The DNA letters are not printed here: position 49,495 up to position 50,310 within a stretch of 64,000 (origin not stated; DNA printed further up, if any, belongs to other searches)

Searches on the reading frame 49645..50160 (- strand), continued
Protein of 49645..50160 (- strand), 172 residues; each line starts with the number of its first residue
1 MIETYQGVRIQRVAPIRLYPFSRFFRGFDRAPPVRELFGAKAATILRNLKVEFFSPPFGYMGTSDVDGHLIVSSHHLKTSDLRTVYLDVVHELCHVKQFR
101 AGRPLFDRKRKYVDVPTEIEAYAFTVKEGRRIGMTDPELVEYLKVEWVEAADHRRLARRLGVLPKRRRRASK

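Call 34: find_homologous_proteins(query=P0267)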
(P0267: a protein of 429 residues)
Query P0267 (429 aa): 40 proteins with E <= 0.001 among 8000 candidates.
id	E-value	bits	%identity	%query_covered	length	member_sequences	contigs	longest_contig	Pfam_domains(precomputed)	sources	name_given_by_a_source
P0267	3.8e-289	977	100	100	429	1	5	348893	PF13673.14,PF13508.14,PF00583.32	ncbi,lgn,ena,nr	ncbi:MAG: GNAT family N-acetyltransferase [Nitrososphaerota archaeon]|nr:GNAT family N-acetyltransfe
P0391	2.8e-139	483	50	98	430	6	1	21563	PF13673.14,PF13508.14,PF00583.32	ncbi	ncbi:MAG: GNAT family N-acetyltransferase [Conexivisphaerales archaeon]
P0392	1.5e-123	431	50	98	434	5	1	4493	PF13673.14,PF13508.14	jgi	-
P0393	2.1e-118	414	48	98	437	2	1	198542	PF13508.14,PF00583.32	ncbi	ncbi:MAG: GNAT family N-acetyltransferase [Conexivisphaerales archaeon]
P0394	3.5e-118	413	46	94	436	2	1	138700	PF13673.14,PF13480.14,PF13508.14,PF00583.32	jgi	jgi:GNAT superfamily N-acetyltransferase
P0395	1.0e-116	409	47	99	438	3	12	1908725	PF13673.14,PF13480.14,PF13508.14,PF00583.32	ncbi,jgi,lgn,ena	jgi:N-acetylglutamate synthase-like GNAT family acetyltransferase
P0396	2.6e-116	407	47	98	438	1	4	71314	PF13673.14,PF13508.14,PF00583.32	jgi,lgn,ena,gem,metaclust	jgi:N-acetylglutamate synthase-like GNAT family acetyltransferase|metaclust:\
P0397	3.7e-116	407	47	98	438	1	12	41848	PF13673.14,PF13508.14,PF00583.32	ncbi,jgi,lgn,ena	jgi:N-acetylglutamate synthase-like GNAT family acetyltransferase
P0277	7.0e-116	406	47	98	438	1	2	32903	PF13673.14,PF13508.14,PF00583.32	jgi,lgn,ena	-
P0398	2.6e-115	404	45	99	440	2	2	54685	PF13508.14,PF00583.32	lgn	-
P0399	6.0e-111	390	43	98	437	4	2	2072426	PF13673.14,PF13508.14,PF00583.32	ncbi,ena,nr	ncbi:MAG: GNAT family N-acetyltransferase [Nitrososphaerota archaeon]|nr:GNAT family N-acetyltransfe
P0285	3.4e-110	387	45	98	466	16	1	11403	PF13673.14,PF13508.14,PF00583.32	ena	-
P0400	1.2e-108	382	45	98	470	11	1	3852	PF13673.14,PF13508.14,PF00583.32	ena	-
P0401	1.1e-106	376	45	99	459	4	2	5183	PF13673.14,PF13508.14,PF08445.17,PF00583.32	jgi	-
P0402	2.1e-97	345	40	99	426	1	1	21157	PF13673.14,PF13508.14,PF00583.32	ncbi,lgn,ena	-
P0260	8.1e-79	284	38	98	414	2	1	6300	PF13673.14,PF13508.14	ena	-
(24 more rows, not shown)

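Call 36: find_related_loci(query=A1, collection=genome_contigs, flank=5000)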
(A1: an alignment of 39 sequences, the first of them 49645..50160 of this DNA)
Query A1 (172 aa) in genome_contigs; peptide patterns used: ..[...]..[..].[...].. (x = any residue, [..] = any of these).
599 stretches matched a pattern (row limit reached: there are more); 582 encode a relative of the query (tblastn E <= 1e-3); the best 80 are kept; 80 distinct loci.
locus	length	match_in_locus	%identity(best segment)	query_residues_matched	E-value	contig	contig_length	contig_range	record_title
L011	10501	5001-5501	92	1-167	2e-103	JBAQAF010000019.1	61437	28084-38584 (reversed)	MAG: Thermoplasmata archaeon isolate MFD00144_ilm_asm_bin23 k127_10040, whole genome shotgun sequence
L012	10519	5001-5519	86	1-169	2e-96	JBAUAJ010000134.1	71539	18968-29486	MAG: Thermoplasmata archaeon isolate MFD10734_ilm_asm_bin74 k127_138118, whole genome shotgun sequence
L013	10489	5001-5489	83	1-163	4e-91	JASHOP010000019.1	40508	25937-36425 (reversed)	MAG: Thermoplasmata archaeon isolate JOPF026 JOPF_N143_contig_17891, whole genome shotgun sequence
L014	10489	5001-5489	83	1-163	2e-90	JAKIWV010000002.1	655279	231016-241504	MAG: Thermoplasmata archaeon isolate SubAcS15-31 SubAcS15-31_2, whole genome shotgun sequence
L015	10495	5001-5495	80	1-165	1e-89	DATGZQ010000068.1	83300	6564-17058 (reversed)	MAG TPA_asm: Thermoplasmata archaeon isolate SMAG_U10668 k141_1347413, whole genome shotgun sequence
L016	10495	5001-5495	78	4-168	4e-87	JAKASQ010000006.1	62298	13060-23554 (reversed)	MAG: Thermoplasmata archaeon isolate YP1.bin63 NODE_446_length_62298_cov_60.767834, whole genome shotgun sequence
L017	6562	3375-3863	76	1-163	9e-86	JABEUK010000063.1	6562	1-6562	MAG: Thermoplasmata archaeon isolate MAG 1 k99_799372, whole genome shotgun sequence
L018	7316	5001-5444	78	6-153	5e-78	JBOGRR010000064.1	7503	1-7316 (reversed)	MAG: Thermoplasmata archaeon isolate SE1508_maxbin2.bin.13 NODE_3237_length_7503_cov_2.019930, whole genome shotgun sequ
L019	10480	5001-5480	71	3-162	7e-77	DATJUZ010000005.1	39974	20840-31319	MAG TPA_asm: Thermoplasmata archaeon isolate SMAG_U15059 k141_2750097, whole genome shotgun sequence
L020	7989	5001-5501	69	2-168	7e-76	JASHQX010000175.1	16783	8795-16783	MAG: Thermoplasmata archaeon isolate JOPF086 JOPF_NEAR_contig_1379588, whole genome shotgun sequence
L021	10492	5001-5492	68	2-165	1e-74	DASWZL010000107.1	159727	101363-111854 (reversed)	MAG TPA_asm: Thermoplasmata archaeon isolate SMAG_U3737 k141_23564, whole genome shotgun sequence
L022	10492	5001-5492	68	2-165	1e-73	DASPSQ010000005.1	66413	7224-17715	MAG TPA_asm: Thermoplasmata archaeon isolate SMAG_U12255 k141_1790044, whole genome shotgun sequence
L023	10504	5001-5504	67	2-169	2e-73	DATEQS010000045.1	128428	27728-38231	MAG TPA_asm: Thermoplasmata archaeon isolate SMAG_U9053 k141_1559894, whole genome shotgun sequence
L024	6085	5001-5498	66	2-167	3e-73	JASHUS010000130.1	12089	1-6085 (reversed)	MAG: Thermoplasmata archaeon isolate JOPF185 JOPF_A06C_contig_163204, whole genome shotgun sequence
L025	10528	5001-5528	65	2-172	3e-73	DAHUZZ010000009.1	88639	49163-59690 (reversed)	MAG TPA_asm: Thermoplasmata archaeon isolate clean1690 NODE_9_length_88639_cov_11.432432, whole genome shotgun sequence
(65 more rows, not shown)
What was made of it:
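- Spread: at least 582 loci in GTDB species genomes, and the 80 returned are all archaeal (call 36).
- Tried and rejected: I repeated it with A1 (call 36).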

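Call 43: find_related_loci(query=A1, collection=viral_contigs, flank=5000)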
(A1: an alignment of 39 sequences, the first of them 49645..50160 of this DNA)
Query A1 (172 aa) in viral_contigs; peptide patterns used: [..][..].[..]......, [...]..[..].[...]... (x = any residue, [..] = any of these).
66 stretches matched a pattern; 20 encode a relative of the query (tblastn E <= 1e-3); 20 distinct loci.
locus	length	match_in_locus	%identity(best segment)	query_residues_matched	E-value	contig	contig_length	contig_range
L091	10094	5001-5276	32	55-148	1e-13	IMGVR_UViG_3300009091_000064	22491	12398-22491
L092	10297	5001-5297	32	37-149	3e-6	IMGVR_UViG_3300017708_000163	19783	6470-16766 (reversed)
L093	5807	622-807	32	78-152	5e-6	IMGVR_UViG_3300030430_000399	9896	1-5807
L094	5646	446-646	33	82-168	9e-6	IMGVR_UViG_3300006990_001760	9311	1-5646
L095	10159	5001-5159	37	78-134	1e-5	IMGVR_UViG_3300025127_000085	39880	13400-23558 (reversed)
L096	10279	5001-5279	30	37-134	2e-5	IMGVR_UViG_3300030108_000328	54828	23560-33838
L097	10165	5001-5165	36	82-149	2e-5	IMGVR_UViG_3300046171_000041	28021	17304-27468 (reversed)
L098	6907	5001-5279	31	37-134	1e-5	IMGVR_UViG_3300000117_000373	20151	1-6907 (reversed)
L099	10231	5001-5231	33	47-123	2e-5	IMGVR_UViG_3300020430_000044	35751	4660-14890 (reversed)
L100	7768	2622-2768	38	82-134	2e-5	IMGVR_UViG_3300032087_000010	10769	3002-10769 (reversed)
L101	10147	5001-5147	38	82-134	2e-5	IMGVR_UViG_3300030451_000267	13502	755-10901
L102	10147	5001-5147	38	82-134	2e-5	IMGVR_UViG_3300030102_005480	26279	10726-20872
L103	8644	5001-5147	38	82-134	2e-5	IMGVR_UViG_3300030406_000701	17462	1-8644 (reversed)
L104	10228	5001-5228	35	47-122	3e-5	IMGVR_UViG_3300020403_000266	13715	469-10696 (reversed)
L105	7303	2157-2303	38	82-134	2e-5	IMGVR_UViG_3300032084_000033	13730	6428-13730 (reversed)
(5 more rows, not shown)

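Call 46: search_protein_families(library=phrogs, proteins=[window:49645-50160:-], max_evalue=0.01)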
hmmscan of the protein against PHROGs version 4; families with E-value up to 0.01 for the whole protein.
window:49645-50160:- (172 aa): 0 families

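Call 51: search_dna_similar(query=window:49645-50160:-, collection=phages, mode=protein, max_rows=15, max_evalue=0.01)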
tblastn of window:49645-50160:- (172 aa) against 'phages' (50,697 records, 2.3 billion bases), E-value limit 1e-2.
No match.
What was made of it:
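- Closest known: Small phage proteins of PHROG 10499 / 16532. Different: B itself finds nothing in the phage collection by tblastn (call 51).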

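Call 60: search_solved_structures(query=P0267, max_evalue=1)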
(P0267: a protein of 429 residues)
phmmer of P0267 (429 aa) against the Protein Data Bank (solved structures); distinct sequences matched with E-value up to 1: 15.
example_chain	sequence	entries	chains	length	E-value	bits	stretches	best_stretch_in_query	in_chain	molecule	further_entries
2pdo_A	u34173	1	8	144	9.1e-05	24.9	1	149-236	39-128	Acetyltransferase ypeA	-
4qus_A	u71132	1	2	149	0.00013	24.4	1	150-236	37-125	Acetyltransferase YpeA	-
4qvt_A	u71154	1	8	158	0.00015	24.1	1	151-236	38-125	Acetyltransferase YpeA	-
2atr_A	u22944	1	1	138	0.0018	20.6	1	158-238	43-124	acetyltransferase, GNAT family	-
7l1k_A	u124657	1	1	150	0.0047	19.2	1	185-238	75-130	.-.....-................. 30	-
2ge3_A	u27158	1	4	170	0.021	17.1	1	161-235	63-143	probable acetyltransferase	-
8osp_A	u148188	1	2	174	0.029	16.7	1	185-250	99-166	N-acetyltransferase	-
3frm_A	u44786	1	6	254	0.066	15.5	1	159-234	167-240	uncharacterized conserved protein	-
9mto_A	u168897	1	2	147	0.1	14.8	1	175-244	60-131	[Ribosomal protein bS18]-alanine N-acetyltransferase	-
6vp9_A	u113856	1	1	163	0.11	14.7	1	182-241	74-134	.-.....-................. 20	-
7stx_A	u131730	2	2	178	0.13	14.5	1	182-241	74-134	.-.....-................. 20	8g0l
3tfy_A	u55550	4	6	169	0.37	13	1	179-251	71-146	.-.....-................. 50, NatE catalytic subunit | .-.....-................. 50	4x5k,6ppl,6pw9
2ob0_A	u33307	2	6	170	0.38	13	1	179-251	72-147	Human MAK3 homolog | N-acetyltransferase 13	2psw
6wf3_A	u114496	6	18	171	0.38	13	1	179-251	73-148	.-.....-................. 50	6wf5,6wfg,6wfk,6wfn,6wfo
2bsw_A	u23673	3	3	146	0.49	12.6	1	186-236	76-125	GLYPHOSATE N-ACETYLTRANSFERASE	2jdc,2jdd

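Call 66: predict_structure(alignment_id=A4)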
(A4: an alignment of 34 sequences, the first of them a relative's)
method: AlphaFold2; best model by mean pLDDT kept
length: 429 residues; sequences in the alignment: 34
mean_pLDDT: 89.5   pTM: 0.85
mean pLDDT of the five models: 89.5, 89.0, 88.4, 88.0, 87.8
residues with pLDDT >= 90: 301; 70-90: 92; 50-70: 27; < 50: 9
segments of 3 or more residues with pLDDT < 50: 250-257
pLDDT, mean of each block of 10 residues (from residue 1): 88 95 93 88 89 89 88 93 95 96 81 92 92 72 92 96 95 97 94 93 97 97 93 97 78 43 59 94 96 96 95 96 90 94 92 97 93 86 94 93 87 80 85
secondary structure, 60 per line:
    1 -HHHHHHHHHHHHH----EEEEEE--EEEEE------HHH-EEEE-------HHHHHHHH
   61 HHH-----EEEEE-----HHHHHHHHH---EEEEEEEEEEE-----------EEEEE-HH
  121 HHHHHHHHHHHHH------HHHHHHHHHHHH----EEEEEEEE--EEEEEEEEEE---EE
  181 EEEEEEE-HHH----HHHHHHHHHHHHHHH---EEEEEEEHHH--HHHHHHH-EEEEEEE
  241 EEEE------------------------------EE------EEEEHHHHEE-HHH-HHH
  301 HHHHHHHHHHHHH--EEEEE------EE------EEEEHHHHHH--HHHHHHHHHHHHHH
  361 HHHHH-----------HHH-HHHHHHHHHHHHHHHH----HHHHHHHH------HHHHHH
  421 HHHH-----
elements in order: H2-14 E19-24 E27-31 E42-45 H53-63 E69-73 H79-87 E91-101 E113-117 H119-133 H140-151 E156-163 E166-175 E179-187 H196-210 E214-220 H226-232 E234-244 E283-286 H287-290 H298-313 E316-320 E335-338 H339-344 H347-365 H381-396 H401-408 H415-424
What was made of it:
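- The fusion model has pTM 0.85 (call 66).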

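Call 67: search_protein_families(library=padloc, proteins=[window:49645-50160:-, P0267, P0244], max_evalue=0.1)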
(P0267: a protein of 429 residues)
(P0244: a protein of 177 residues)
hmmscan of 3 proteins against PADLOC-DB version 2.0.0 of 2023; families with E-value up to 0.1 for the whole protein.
window:49645-50160:- (172 aa): 0 families

P0267 (429 aa): 0 families

P0244 (177 aa): 1 family
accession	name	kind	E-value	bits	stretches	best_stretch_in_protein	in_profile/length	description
PDLC03472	REase_II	-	0.034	11.7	1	106-132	194-220/245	Type II restriction enzyme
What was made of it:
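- On Known anti-phage defence components (PADLOC): P0244 has only a chance-level match at E=0.034 (call 67).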

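Call 96: list_cluster_members(proteins=[P0244, P0249, P0263, P0275, P0288, P0298, P0313, P0328, P0336, P0286])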
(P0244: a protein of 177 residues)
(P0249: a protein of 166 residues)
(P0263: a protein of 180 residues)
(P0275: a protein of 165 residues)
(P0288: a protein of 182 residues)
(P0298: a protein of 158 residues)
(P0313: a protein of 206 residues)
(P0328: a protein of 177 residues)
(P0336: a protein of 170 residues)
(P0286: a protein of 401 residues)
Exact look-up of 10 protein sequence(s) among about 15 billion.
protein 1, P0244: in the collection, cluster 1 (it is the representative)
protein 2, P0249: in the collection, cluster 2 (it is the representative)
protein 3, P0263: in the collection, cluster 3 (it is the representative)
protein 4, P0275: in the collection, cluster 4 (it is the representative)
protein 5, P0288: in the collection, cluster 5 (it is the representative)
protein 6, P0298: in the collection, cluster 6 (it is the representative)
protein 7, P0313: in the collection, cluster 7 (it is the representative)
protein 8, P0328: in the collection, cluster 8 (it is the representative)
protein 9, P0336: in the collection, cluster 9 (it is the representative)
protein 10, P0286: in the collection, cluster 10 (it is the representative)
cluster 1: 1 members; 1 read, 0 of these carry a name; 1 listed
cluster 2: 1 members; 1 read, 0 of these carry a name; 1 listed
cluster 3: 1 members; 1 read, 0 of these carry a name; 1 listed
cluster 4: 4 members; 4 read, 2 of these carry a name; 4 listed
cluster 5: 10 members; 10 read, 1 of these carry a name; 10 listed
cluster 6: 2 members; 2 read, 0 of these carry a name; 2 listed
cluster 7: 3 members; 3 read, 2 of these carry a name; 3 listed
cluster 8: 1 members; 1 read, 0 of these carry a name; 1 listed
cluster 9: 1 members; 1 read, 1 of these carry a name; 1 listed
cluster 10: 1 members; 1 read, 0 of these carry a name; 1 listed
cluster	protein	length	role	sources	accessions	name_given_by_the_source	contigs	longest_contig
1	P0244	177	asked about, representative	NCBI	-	-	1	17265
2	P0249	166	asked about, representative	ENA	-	-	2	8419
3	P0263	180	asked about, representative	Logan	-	-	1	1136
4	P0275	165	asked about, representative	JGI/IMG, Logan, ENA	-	hypothetical protein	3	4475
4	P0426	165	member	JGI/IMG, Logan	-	hypothetical protein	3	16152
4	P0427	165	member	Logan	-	-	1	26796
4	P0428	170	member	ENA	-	-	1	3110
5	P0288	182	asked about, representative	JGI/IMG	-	-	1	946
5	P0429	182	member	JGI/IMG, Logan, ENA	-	hypothetical protein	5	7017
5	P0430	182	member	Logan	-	-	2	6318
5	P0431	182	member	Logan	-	-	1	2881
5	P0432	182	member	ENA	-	-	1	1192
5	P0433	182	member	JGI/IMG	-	-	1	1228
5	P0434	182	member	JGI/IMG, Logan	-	-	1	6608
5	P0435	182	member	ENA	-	-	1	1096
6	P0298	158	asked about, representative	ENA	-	-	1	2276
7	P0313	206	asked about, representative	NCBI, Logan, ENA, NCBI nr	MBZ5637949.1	MAG: hypothetical protein LAO51_04235 [Acidobacteriia bacterium] | hypothetical protein [Terriglobia bacterium]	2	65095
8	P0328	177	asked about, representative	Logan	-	-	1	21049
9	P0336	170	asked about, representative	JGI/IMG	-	hypothetical protein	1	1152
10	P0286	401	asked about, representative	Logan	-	-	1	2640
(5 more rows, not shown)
